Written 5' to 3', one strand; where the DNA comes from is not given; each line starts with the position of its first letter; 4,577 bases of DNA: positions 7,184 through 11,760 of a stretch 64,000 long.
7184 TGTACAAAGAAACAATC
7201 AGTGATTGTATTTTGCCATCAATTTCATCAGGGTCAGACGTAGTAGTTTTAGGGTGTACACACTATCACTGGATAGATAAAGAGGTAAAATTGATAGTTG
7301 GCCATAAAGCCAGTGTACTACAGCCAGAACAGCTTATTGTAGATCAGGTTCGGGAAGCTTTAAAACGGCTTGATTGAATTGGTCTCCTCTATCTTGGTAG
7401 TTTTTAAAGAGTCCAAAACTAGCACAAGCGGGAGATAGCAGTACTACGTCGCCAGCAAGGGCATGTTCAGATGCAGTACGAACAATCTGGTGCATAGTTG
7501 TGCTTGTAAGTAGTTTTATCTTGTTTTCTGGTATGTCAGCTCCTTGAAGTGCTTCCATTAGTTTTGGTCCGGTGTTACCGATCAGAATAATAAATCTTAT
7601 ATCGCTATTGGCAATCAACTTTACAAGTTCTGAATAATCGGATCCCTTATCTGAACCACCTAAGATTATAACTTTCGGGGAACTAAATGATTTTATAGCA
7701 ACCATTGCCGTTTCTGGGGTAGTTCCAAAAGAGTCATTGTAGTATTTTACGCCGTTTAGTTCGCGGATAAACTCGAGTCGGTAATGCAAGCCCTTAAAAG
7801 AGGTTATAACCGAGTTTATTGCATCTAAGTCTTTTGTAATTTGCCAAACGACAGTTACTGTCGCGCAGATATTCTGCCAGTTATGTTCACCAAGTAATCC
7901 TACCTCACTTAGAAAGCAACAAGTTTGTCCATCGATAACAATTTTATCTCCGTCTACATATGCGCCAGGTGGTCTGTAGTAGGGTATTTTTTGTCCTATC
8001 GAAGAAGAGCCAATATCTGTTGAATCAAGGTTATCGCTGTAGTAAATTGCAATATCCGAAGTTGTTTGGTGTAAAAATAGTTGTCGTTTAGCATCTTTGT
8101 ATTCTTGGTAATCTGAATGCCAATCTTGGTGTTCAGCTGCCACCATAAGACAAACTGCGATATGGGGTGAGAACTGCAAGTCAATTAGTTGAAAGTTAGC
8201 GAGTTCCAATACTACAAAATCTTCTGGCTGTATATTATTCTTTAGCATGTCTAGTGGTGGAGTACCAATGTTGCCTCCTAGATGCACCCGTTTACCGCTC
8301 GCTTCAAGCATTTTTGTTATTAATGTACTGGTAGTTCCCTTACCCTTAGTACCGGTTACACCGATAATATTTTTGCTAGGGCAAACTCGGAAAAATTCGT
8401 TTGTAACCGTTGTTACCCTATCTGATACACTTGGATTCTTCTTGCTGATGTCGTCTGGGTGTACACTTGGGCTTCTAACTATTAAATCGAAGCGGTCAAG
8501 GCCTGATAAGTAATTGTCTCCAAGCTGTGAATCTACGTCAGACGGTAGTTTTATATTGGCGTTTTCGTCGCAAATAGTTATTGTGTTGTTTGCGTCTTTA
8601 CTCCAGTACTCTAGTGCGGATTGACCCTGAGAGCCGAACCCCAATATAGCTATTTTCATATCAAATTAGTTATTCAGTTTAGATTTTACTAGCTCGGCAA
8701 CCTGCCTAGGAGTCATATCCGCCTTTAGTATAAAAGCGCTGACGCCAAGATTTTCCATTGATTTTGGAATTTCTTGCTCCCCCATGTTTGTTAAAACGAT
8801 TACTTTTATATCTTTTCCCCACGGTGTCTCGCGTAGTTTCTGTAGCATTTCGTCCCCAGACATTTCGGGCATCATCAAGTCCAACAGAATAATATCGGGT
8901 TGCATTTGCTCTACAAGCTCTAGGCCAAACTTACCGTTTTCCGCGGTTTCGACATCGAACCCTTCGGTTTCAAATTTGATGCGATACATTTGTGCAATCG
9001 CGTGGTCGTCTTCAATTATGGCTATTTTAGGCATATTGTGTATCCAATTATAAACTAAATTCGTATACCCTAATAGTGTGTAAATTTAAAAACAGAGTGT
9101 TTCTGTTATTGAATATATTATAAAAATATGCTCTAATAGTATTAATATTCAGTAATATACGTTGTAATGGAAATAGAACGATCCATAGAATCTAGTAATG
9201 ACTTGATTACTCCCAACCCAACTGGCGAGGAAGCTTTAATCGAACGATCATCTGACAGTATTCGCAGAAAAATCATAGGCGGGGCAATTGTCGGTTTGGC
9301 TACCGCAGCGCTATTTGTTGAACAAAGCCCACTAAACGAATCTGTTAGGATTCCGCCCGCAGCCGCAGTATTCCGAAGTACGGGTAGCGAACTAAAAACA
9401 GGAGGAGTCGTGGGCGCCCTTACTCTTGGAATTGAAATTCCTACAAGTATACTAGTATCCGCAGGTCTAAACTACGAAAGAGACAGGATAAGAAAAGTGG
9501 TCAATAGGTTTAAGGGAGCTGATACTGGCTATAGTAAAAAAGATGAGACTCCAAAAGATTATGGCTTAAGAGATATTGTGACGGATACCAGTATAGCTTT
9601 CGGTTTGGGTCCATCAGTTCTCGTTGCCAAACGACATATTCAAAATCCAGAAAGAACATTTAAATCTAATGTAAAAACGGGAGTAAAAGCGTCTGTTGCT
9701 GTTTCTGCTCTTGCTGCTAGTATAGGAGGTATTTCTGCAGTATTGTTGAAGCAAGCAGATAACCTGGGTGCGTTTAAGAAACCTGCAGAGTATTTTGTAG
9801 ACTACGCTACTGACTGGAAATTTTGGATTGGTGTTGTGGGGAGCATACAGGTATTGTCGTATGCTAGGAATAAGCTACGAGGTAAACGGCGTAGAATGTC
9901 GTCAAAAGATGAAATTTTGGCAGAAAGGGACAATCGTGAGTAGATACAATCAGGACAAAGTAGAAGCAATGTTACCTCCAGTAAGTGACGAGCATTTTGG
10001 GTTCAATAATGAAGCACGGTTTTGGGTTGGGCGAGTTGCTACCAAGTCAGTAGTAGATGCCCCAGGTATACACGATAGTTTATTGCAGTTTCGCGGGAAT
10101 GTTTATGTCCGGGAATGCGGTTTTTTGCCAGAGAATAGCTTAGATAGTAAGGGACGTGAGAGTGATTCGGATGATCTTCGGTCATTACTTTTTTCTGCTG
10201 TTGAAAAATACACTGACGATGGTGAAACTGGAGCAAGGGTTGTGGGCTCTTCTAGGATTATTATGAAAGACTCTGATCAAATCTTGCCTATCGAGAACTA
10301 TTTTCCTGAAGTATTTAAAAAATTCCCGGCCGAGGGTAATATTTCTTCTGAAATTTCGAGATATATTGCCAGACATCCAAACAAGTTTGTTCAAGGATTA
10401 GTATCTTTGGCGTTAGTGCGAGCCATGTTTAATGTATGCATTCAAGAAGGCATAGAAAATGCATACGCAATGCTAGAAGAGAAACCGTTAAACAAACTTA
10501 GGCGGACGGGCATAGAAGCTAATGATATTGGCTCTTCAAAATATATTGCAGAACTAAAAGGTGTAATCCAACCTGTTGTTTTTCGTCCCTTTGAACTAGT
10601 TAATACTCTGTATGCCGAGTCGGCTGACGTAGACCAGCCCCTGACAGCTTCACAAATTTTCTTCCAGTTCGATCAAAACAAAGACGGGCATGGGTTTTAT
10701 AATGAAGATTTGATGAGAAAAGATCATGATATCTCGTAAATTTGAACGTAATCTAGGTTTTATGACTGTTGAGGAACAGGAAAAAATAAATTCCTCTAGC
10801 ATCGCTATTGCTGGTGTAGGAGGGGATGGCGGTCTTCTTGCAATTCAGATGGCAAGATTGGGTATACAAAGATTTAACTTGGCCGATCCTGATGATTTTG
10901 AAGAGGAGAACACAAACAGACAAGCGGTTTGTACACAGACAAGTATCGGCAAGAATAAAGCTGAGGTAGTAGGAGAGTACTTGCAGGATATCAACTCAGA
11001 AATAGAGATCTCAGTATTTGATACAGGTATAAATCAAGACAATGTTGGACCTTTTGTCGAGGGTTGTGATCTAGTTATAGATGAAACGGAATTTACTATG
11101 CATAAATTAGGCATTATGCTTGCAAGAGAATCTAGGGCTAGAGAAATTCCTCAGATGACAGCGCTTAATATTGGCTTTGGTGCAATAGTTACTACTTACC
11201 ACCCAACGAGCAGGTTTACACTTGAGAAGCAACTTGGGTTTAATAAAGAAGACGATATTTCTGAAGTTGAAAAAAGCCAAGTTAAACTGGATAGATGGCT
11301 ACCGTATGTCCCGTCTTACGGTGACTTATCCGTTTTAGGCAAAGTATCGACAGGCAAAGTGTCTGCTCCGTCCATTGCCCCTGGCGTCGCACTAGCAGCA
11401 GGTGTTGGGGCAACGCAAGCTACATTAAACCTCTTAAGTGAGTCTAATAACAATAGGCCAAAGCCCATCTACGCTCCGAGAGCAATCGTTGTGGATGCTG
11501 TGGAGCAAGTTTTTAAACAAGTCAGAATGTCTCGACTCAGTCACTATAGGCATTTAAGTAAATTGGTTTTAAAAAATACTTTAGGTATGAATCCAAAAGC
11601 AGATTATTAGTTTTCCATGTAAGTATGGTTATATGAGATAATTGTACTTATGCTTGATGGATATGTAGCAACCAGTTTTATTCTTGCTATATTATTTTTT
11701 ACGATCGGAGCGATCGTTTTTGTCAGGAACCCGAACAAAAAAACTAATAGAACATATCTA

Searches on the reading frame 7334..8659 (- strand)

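Call 5: search_protein_families(library=pfam, proteins=[window:7334-8659:-], max_evalue=0.01)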
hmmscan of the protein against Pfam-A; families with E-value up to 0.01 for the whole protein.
window:7334-8659:- (441 aa): 3 families
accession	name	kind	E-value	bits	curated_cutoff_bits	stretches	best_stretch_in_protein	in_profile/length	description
PF08245.18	Mur_ligase_M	-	7.9e-19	68.8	24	1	101-270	1-199/200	Mur ligase middle domain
PF02875.26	Mur_ligase_C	-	1.5e-12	48.9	28.4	1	294-412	2-127/127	Mur ligase, glutamate ligase domain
PF21799.2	MurD-like_N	-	0.00035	21.2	27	1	2-69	2-72/88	Mur ligase MurD-like, N-terminal domain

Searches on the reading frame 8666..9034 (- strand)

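Call 5: search_protein_families(library=pfam, proteins=[window:8666-9034:-], max_evalue=0.01)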
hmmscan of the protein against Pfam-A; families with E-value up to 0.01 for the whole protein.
window:8666-9034:- (122 aa): 1 family
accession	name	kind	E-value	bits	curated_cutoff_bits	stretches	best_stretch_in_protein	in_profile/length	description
PF00072.30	Response_reg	-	2.4e-22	79.6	30.2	1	4-105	1-100/111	Response regulator receiver domain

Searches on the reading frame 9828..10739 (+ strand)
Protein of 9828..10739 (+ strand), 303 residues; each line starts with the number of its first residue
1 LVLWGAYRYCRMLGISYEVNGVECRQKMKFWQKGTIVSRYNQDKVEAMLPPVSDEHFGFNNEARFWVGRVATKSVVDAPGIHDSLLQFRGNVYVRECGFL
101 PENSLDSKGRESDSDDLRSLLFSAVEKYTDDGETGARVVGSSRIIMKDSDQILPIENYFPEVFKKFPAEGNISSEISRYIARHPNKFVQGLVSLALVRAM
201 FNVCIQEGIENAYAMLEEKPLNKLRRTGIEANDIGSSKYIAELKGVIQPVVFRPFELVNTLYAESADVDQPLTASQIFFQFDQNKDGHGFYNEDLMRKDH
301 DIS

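Call 5: search_protein_families(library=pfam, proteins=[window:9828-10739:+], max_evalue=0.01)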
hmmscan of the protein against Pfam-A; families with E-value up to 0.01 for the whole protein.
window:9828-10739:+ (303 aa): 1 family
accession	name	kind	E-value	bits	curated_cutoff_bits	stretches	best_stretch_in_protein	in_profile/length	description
PF21926.2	FeeM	-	4.1e-05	23.9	27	1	134-215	41-121/158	N-acyl amino acid synthase FeeM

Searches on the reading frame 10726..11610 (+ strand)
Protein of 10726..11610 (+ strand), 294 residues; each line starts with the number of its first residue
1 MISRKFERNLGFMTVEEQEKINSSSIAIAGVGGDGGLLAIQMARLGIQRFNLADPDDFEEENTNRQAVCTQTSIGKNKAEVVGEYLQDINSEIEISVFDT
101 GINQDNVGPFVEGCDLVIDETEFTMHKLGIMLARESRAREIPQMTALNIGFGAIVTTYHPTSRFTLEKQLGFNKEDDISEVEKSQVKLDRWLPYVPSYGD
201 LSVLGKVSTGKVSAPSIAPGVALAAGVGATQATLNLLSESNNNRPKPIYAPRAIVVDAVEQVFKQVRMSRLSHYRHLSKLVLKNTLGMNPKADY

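Call 5: search_protein_families(library=pfam, proteins=[window:10726-11610:+], max_evalue=0.01)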
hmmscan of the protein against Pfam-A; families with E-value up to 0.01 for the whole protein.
window:10726-11610:+ (294 aa): 1 family
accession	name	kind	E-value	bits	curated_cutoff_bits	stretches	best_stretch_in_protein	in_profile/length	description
PF00899.27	ThiF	-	6.4e-31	107.8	28.1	1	7-269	2-230/238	ThiF family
